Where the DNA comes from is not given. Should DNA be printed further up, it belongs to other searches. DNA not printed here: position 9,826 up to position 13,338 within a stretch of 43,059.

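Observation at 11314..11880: Histidine-phosphatase (phosphoglycerate-mutase-like) domain inserted in-frame inside valyl-tRNA synthetase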

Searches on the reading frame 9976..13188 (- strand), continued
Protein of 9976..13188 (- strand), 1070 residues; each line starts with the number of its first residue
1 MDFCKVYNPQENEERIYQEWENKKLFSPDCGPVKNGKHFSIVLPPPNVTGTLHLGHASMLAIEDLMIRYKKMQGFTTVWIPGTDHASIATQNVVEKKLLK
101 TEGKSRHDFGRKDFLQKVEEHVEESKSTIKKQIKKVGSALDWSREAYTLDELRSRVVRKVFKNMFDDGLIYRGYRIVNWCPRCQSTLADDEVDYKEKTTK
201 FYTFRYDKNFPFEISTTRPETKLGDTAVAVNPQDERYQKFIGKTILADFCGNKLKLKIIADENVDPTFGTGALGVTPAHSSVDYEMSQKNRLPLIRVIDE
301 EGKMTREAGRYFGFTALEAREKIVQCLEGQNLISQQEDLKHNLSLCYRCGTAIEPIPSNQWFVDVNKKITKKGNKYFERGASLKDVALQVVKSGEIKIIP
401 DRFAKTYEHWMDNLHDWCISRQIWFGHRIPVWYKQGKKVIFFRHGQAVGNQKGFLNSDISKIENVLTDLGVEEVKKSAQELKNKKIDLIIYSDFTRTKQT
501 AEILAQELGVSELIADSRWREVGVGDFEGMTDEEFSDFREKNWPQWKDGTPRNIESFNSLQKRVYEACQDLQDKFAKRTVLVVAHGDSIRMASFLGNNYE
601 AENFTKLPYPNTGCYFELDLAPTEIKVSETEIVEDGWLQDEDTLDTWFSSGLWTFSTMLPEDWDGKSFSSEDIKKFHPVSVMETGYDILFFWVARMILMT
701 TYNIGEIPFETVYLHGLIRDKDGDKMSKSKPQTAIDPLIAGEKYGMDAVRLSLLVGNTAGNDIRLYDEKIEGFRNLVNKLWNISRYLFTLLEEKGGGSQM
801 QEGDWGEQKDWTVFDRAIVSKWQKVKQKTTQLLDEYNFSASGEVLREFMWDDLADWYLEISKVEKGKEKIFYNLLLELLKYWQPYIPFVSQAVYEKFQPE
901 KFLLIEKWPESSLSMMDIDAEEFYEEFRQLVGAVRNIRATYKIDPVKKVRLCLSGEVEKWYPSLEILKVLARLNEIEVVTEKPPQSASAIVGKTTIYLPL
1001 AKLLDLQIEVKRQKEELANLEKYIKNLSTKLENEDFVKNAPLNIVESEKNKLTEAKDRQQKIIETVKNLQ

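Call 10: find_homologous_proteins(query=window:9976-13188:-, max_evalue=1e-20)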
Query window:9976-13188:- (1070 aa): 8000 proteins with E <= 1e-20 among 8000 candidates; the best 120 are listed.
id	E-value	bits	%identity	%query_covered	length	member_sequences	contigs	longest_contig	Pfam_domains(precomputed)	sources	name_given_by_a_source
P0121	0.0e+0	2474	100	100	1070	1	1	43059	PF09334.18,PF08264.20,PF00133.29,PF10458.15,PF00300.28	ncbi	-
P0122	0.0e+0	1726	69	100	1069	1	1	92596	PF09334.18,PF08264.20,PF00133.29,PF10458.15,PF00300.28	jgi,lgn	-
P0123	0.0e+0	1681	68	100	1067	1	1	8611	PF09334.18,PF08264.20,PF13603.13,PF00133.29,PF10458.15,PF00300.28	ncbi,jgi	ncbi:MAG: class I tRNA ligase family protein [Patescibacteria group bacterium]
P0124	0.0e+0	1375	56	99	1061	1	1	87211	PF09334.18,PF08264.20,PF00133.29,PF10458.15,PF00300.28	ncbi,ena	-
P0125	0.0e+0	1369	56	100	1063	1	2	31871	PF09334.18,PF08264.20,PF13603.13,PF00133.29,PF10458.15,PF00300.28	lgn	-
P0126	0.0e+0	1364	60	58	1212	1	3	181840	PF09334.18,PF08264.20,PF13603.13,PF00133.29,PF10458.15,PF00300.28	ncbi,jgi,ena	-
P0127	0.0e+0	1350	55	99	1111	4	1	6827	PF09334.18,PF08264.20,PF13603.13,PF00133.29,PF10458.15,PF00300.28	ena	-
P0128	0.0e+0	1347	56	100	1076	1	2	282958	PF09334.18,PF08264.20,PF00133.29,PF10458.15,PF00300.28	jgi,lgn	jgi:valyl-tRNA synthetase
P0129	0.0e+0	1345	57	99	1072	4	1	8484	PF09334.18,PF08264.20,PF13603.13,PF00133.29,PF10458.15,PF00300.28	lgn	-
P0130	0.0e+0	1341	56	98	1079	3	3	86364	PF09334.18,PF08264.20,PF00133.29,PF10458.15,PF00300.28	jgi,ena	-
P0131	0.0e+0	1339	55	99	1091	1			PF09334.18,PF08264.20,PF00133.29,PF10458.15,PF00300.28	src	-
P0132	0.0e+0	1323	55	100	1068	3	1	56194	PF09334.18,PF08264.20,PF13603.13,PF00133.29,PF10458.15,PF00300.28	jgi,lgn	-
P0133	0.0e+0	1321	55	100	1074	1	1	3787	PF09334.18,PF08264.20,PF13603.13,PF00133.29,PF10458.15,PF00300.28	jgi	-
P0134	0.0e+0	1316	56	100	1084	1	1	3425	PF09334.18,PF08264.20,PF13603.13,PF00133.29,PF10458.15,PF00300.28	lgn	-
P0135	0.0e+0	1313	55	100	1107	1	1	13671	PF09334.18,PF08264.20,PF13603.13,PF00133.29,PF10458.15,PF00300.28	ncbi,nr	ncbi:class I tRNA ligase family protein [Candidatus Falkowbacteria bacterium]|nr:class I tRNA ligase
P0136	0.0e+0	1301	55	100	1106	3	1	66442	PF09334.18,PF08264.20,PF00133.29,PF10458.15,PF00300.28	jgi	jgi:valyl-tRNA synthetase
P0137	0.0e+0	1301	54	100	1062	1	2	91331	PF09334.18,PF08264.20,PF00133.29,PF10458.15,PF00300.28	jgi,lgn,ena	jgi:valyl-tRNA synthetase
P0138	0.0e+0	1279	53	100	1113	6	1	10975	PF09334.18,PF08264.20,PF00133.29,PF10458.15,PF00300.28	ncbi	-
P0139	0.0e+0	1269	53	100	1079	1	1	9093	PF09334.18,PF08264.20,PF00133.29,PF10458.15,PF00300.28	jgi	-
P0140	0.0e+0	1258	53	99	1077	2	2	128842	PF09334.18,PF08264.20,PF00133.29,PF10458.15,PF00300.28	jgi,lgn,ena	-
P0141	0.0e+0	1250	52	100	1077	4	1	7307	PF09334.18,PF08264.20,PF00133.29,PF10458.15,PF00300.28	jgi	-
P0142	0.0e+0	1242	53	99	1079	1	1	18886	PF09334.18,PF08264.20,PF00133.29,PF10458.15,PF00300.28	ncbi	-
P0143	0.0e+0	1234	52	99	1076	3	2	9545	PF09334.18,PF08264.20,PF00133.29,PF10458.15,PF00300.28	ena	-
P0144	0.0e+0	1214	52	99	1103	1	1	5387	PF09334.18,PF08264.20,PF00133.29,PF10458.15,PF00300.28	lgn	-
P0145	0.0e+0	1186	56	90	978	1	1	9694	PF09334.18,PF08264.20,PF00133.29,PF10458.15,PF00300.28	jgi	-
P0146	0.0e+0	1158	65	41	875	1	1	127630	PF09334.18,PF08264.20,PF00133.29,PF10458.15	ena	-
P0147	0.0e+0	1156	50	100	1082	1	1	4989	PF09334.18,PF08264.20,PF13603.13,PF00133.29,PF10458.15,PF00300.28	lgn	-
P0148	0.0e+0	1156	51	100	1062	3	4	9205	PF09334.18,PF08264.20,PF13603.13,PF00133.29,PF10458.15,PF00300.28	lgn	-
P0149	0.0e+0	1153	49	100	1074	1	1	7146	PF09334.18,PF01406.26,PF08264.20,PF13603.13,PF00133.29,PF10458.15,PF00300.28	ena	-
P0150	0.0e+0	1148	50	100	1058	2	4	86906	PF09334.18,PF08264.20,PF00133.29,PF10458.15,PF00300.28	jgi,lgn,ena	jgi:valyl-tRNA synthetase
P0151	0.0e+0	1145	62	43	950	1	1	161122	PF09334.18,PF08264.20,PF00133.29,PF10458.15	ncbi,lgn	-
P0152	0.0e+0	1142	51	100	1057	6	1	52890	PF09334.18,PF08264.20,PF00133.29,PF10458.15,PF00300.28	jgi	jgi:valyl-tRNA synthetase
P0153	0.0e+0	1132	49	100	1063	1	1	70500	PF09334.18,PF08264.20,PF00133.29,PF10458.15,PF00300.28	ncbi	ncbi:MAG: class I tRNA ligase family protein [Candidatus Falkowbacteria bacterium]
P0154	0.0e+0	1129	68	40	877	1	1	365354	PF09334.18,PF08264.20,PF13603.13,PF00133.29,PF10458.15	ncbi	ncbi:MAG: valine--tRNA ligase [Patescibacteria group bacterium]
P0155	0.0e+0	1129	64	42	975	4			PF09334.18,PF08264.20,PF00133.29,PF10458.15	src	-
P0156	0.0e+0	1124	66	40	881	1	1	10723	PF09334.18,PF08264.20,PF13603.13,PF00133.29,PF10458.15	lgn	-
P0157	0.0e+0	1124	64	42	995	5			PF09334.18,PF08264.20,PF00133.29,PF10458.15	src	-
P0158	0.0e+0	1124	49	100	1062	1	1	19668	PF09334.18,PF08264.20,PF13603.13,PF00133.29,PF10458.15,PF00300.28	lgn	-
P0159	0.0e+0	1123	67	41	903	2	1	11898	PF09334.18,PF08264.20,PF00133.29,PF10458.15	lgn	-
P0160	0.0e+0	1123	67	41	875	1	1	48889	PF09334.18,PF08264.20,PF00133.29,PF10458.15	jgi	-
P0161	0.0e+0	1118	49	100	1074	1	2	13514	PF09334.18,PF08264.20,PF13603.13,PF00133.29,PF10458.15,PF00300.28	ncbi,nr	ncbi:class I tRNA ligase family protein [Candidatus Peregrinibacteria bacterium]|nr:class I tRNA lig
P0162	0.0e+0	1118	56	80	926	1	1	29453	PF09334.18,PF08264.20,PF00133.29,PF00300.28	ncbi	ncbi:MAG: class I tRNA ligase family protein, partial [Parcubacteria group bacterium]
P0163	0.0e+0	1114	66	41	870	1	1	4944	PF09334.18,PF08264.20,PF13603.13,PF00133.29,PF10458.15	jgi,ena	-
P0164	0.0e+0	1112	66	41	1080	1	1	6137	PF09334.18,PF08264.20,PF00133.29,PF00561.27,PF06821.20,PF10458.15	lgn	-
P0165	0.0e+0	1112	68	40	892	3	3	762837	PF09334.18,PF08264.20,PF13603.13,PF00133.29,PF10458.15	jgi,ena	-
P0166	0.0e+0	1104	48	100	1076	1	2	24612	PF09334.18,PF08264.20,PF00133.29,PF10458.15,PF00300.28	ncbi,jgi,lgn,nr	ncbi:class I tRNA ligase family protein [Candidatus Kuenenbacteria bacterium]|nr:class I tRNA ligase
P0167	0.0e+0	1087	64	40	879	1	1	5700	PF09334.18,PF08264.20,PF00133.29,PF10458.15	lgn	-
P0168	0.0e+0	1086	48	97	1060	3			PF09334.18,PF08264.20,PF00133.29,PF10458.15,PF00300.28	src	-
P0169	0.0e+0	1076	47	100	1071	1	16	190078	PF09334.18,PF08264.20,PF00133.29,PF10458.15,PF00300.28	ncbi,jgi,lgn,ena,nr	ncbi:class I tRNA ligase family protein [Candidatus Falkowbacteria bacterium]|jgi:valyl-tRNA synthet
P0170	0.0e+0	1042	46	99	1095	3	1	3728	PF09334.18,PF08264.20,PF13603.13,PF00133.29,PF10458.15,PF00300.28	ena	-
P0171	0.0e+0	1027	62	40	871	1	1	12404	PF09334.18,PF08264.20,PF13603.13,PF00133.29,PF10458.15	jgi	jgi:valyl-tRNA synthetase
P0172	0.0e+0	1027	46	99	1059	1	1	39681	PF09334.18,PF08264.20,PF13603.13,PF00133.29,PF10458.15,PF00300.28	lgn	-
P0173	0.0e+0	1023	61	41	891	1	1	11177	PF09334.18,PF08264.20,PF13603.13,PF00133.29,PF10458.15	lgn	-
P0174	0.0e+0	1022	61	42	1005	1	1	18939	PF09334.18,PF08264.20,PF13603.13,PF00133.29,PF10458.15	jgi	jgi:valyl-tRNA synthetase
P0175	0.0e+0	1021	64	40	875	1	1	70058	PF09334.18,PF08264.20,PF00133.29,PF10458.15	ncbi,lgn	-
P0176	0.0e+0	1020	46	99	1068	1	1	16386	PF09334.18,PF08264.20,PF00133.29,PF10458.15,PF00300.28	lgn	-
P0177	0.0e+0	1018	61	40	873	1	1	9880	PF09334.18,PF01406.26,PF08264.20,PF13603.13,PF00133.29,PF10458.15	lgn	-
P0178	0.0e+0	1017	45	100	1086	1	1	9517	PF09334.18,PF08264.20,PF13603.13,PF00133.29,PF10458.15,PF00300.28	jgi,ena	-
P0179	0.0e+0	1016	47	100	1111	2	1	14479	PF09334.18,PF08264.20,PF13603.13,PF00133.29,PF10458.15,PF00300.28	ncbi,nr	ncbi:class I tRNA ligase family protein [Patescibacteria group bacterium]|nr:class I tRNA ligase fam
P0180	0.0e+0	1015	46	100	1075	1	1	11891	PF09334.18,PF08264.20,PF13603.13,PF00133.29,PF10458.15,PF00300.28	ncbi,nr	ncbi:MAG: class I tRNA ligase family protein [Candidatus Buchananbacteria bacterium]|nr:class I tRNA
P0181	2.3e-298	1010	47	98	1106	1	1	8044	PF09334.18,PF08264.20,PF13603.13,PF00133.29,PF10458.15,PF00300.28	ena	-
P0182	3.0e-298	1010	46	98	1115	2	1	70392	PF09334.18,PF08264.20,PF13603.13,PF00133.29,PF10458.15,PF00300.28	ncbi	-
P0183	5.1e-298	1009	45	100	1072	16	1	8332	PF09334.18,PF08264.20,PF13603.13,PF00133.29,PF10458.15,PF00300.28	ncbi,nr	ncbi:MAG: class I tRNA ligase family protein [Candidatus Moranbacteria bacterium]|nr:class I tRNA li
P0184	2.1e-297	1007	63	40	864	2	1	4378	PF09334.18,PF01406.26,PF08264.20,PF00133.29,PF10458.15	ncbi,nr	ncbi:MAG: valine--tRNA ligase [Parcubacteria group bacterium]|nr:valine--tRNA ligase [Parcubacteria 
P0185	3.7e-297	1006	46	100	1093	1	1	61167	PF09334.18,PF01406.26,PF08264.20,PF13603.13,PF00133.29,PF10458.15,PF00300.28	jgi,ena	-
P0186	4.3e-297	1006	45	100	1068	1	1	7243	PF09334.18,PF08264.20,PF13603.13,PF00133.29,PF10458.15,PF00300.28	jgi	jgi:valyl-tRNA synthetase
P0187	6.5e-297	1006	61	40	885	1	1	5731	PF09334.18,PF01406.26,PF08264.20,PF13603.13,PF00133.29,PF10458.15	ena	-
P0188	2.1e-296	1004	62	40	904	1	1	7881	PF09334.18,PF08264.20,PF13603.13,PF00133.29,PF10458.15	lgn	-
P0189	2.1e-296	1004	60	40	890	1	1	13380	PF09334.18,PF01406.26,PF08264.20,PF13603.13,PF00133.29,PF10458.15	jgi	jgi:valyl-tRNA synthetase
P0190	6.5e-296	1002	46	99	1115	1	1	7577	PF09334.18,PF08264.20,PF13603.13,PF00133.29,PF10458.15,PF00300.28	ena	-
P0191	8.3e-296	1002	46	100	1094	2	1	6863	PF09334.18,PF08264.20,PF00133.29,PF10458.15,PF00300.28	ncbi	-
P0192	8.9e-296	1002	62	40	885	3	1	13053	PF09334.18,PF08264.20,PF13603.13,PF00133.29,PF10458.15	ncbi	-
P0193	3.3e-295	1000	46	99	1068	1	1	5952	PF09334.18,PF01406.26,PF08264.20,PF00133.29,PF10458.15,PF00300.28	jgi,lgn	-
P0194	5.9e-295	999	60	40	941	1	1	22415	PF09334.18,PF08264.20,PF13603.13,PF00133.29,PF10458.15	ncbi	-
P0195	7.1e-295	999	46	54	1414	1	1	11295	PF09334.18,PF08264.20,PF00133.29,PF10458.15,PF00300.28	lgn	-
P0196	7.2e-295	999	62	40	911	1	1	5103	PF09334.18,PF01406.26,PF08264.20,PF13603.13,PF00133.29,PF10458.15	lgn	-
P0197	1.2e-294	998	62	41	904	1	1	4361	PF09334.18,PF08264.20,PF00133.29,PF10458.15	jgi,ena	-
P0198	1.8e-294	997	62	40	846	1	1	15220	PF09334.18,PF08264.20,PF13603.13,PF00133.29,PF10458.15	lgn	-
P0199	3.4e-294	997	45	100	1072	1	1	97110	PF09334.18,PF08264.20,PF00133.29,PF10458.15,PF00300.28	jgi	jgi:valyl-tRNA synthetase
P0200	3.8e-294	996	46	99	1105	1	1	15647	PF09334.18,PF01406.26,PF08264.20,PF00133.29,PF10458.15,PF00300.28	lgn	-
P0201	3.9e-294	996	63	40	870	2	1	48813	PF09334.18,PF01406.26,PF08264.20,PF13603.13,PF00133.29,PF10458.15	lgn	-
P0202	4.1e-294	996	46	98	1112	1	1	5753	PF09334.18,PF08264.20,PF00133.29,PF10458.15,PF00300.28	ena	-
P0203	5.1e-294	996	62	40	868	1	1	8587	PF09334.18,PF08264.20,PF13603.13,PF00133.29,PF10458.15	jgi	jgi:valyl-tRNA synthetase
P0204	6.5e-294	996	46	99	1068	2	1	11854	PF09334.18,PF08264.20,PF00133.29,PF10458.15,PF00300.28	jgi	-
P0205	1.3e-293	995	47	99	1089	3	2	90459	PF09334.18,PF08264.20,PF13603.13,PF00133.29,PF10458.15,PF00300.28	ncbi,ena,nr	ncbi:class I tRNA ligase family protein [Candidatus Parcubacteria bacterium]|nr:class I tRNA ligase 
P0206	2.0e-293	994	59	41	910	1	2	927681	PF09334.18,PF08264.20,PF13603.13,PF00133.29,PF10458.15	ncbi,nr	ncbi:MAG: valine--tRNA ligase [Patescibacteria group bacterium]|nr:valine--tRNA ligase [Patescibacte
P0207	3.3e-293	993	61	41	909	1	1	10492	PF09334.18,PF08264.20,PF13603.13,PF00133.29,PF10458.15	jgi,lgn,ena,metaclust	metaclust:\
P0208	1.0e-292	992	61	40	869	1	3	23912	PF09334.18,PF08264.20,PF13603.13,PF00133.29,PF10458.15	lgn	-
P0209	1.3e-292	991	61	41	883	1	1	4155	PF09334.18,PF08264.20,PF13603.13,PF00133.29,PF10458.15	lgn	-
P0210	3.8e-292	990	45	100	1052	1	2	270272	PF09334.18,PF01406.26,PF08264.20,PF00133.29,PF10458.15,PF00300.28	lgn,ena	-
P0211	4.4e-292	990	57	42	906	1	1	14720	PF09334.18,PF08264.20,PF13603.13,PF00133.29,PF10458.15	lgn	-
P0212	5.6e-292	989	44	100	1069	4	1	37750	PF09334.18,PF08264.20,PF00133.29,PF10458.15,PF00300.28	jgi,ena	-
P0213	1.6e-291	988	47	98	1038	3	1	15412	PF09334.18,PF08264.20,PF00133.29,PF10458.15,PF00300.28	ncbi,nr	ncbi:class I tRNA ligase family protein, partial [Patescibacteria group bacterium]|nr:class I tRNA l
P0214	1.8e-291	988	60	40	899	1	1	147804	PF09334.18,PF01406.26,PF08264.20,PF13603.13,PF00133.29,PF10458.15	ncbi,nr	ncbi:MAG: valine--tRNA ligase [Candidatus Magasanikbacteria bacterium]|nr:valine--tRNA ligase [Candi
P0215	5.2e-291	986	57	40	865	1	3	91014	PF09334.18,PF01406.26,PF08264.20,PF00133.29,PF10458.15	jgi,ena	-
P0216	5.5e-291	986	57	40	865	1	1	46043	PF09334.18,PF01406.26,PF08264.20,PF00133.29,PF10458.15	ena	-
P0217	6.8e-291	986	61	40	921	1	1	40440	PF09334.18,PF08264.20,PF13603.13,PF00133.29,PF10458.15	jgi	-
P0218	7.1e-291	986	62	40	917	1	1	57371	PF09334.18,PF08264.20,PF13603.13,PF00133.29,PF10458.15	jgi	-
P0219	1.5e-290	985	47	99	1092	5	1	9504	PF09334.18,PF08264.20,PF00133.29,PF10458.15,PF00300.28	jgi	-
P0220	3.6e-290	983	58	41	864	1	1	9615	PF09334.18,PF01406.26,PF08264.20,PF13603.13,PF00133.29,PF10458.15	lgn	-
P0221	2.4e-289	981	62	40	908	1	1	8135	PF09334.18,PF01406.26,PF08264.20,PF13603.13,PF00133.29,PF10458.15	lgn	-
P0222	2.4e-289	981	61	43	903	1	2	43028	PF09334.18,PF01406.26,PF08264.20,PF13603.13,PF00133.29,PF10458.15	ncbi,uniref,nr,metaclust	ncbi:MAG: valine--tRNA ligase [Candidatus Buchananbacteria bacterium RBG_13_39_9]|uniref:Valine--tRN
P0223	2.7e-289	980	59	41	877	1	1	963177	PF09334.18,PF01406.26,PF08264.20,PF00133.29,PF10458.15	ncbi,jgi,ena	ncbi:MAG: valine--tRNA ligase [Patescibacteria group bacterium]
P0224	3.0e-289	980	58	41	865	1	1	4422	PF09334.18,PF01406.26,PF08264.20,PF13603.13,PF00133.29,PF10458.15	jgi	jgi:valyl-tRNA synthetase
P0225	3.3e-289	980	62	40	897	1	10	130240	PF09334.18,PF08264.20,PF00133.29,PF10458.15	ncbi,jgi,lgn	jgi:valyl-tRNA synthetase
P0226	3.5e-289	980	59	41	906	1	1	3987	PF09334.18,PF08264.20,PF13603.13,PF00133.29,PF10458.15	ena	-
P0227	5.6e-289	979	62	40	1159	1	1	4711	PF09334.18,PF08264.20,PF13603.13,PF02567.22,PF00133.29,PF10458.15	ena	-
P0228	8.3e-289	979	63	41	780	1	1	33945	PF09334.18,PF01406.26,PF08264.20,PF00133.29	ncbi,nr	ncbi:MAG: valine--tRNA ligase [Patescibacteria group bacterium]|nr:valine--tRNA ligase [Patescibacte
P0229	1.6e-288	978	46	99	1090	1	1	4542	PF09334.18,PF08264.20,PF13603.13,PF00133.29,PF10458.15,PF00300.28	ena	-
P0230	1.9e-288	978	44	100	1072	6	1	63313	PF09334.18,PF08264.20,PF00133.29,PF10458.15,PF00300.28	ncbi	-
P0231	2.5e-288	977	59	42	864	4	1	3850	PF09334.18,PF01406.26,PF08264.20,PF13603.13,PF00133.29,PF10458.15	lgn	-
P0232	4.2e-288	976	62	40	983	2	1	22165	PF09334.18,PF08264.20,PF13603.13,PF00133.29,PF10458.15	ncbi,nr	ncbi:MAG: valine--tRNA ligase [Candidatus Pacebacteria bacterium]|nr:valine--tRNA ligase [Candidatus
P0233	4.3e-288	976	50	54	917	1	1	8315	PF09334.18,PF08264.20,PF00133.29,PF10458.15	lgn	-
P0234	5.4e-288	976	58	40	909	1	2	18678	PF09334.18,PF08264.20,PF13603.13,PF00133.29,PF10458.15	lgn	-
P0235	5.4e-288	976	60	40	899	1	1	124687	PF09334.18,PF08264.20,PF13603.13,PF00133.29,PF10458.15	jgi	jgi:valyl-tRNA synthetase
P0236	7.1e-288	976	44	100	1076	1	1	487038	PF09334.18,PF08264.20,PF13603.13,PF00133.29,PF10458.15,PF00300.28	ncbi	ncbi:MAG: class I tRNA ligase family protein [Candidatus Komeilibacteria bacterium]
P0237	7.9e-288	976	44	100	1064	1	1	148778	PF09334.18,PF08264.20,PF00133.29,PF10458.15,PF00300.28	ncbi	-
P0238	8.6e-288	975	61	40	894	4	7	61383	PF09334.18,PF08264.20,PF13603.13,PF00133.29,PF10458.15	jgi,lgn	jgi:valyl-tRNA synthetase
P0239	9.6e-288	975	63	42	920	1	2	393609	PF09334.18,PF08264.20,PF00133.29,PF10458.15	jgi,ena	-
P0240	1.3e-287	975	45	99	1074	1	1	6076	PF09334.18,PF01406.26,PF08264.20,PF00133.29,PF10458.15,PF00300.28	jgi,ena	-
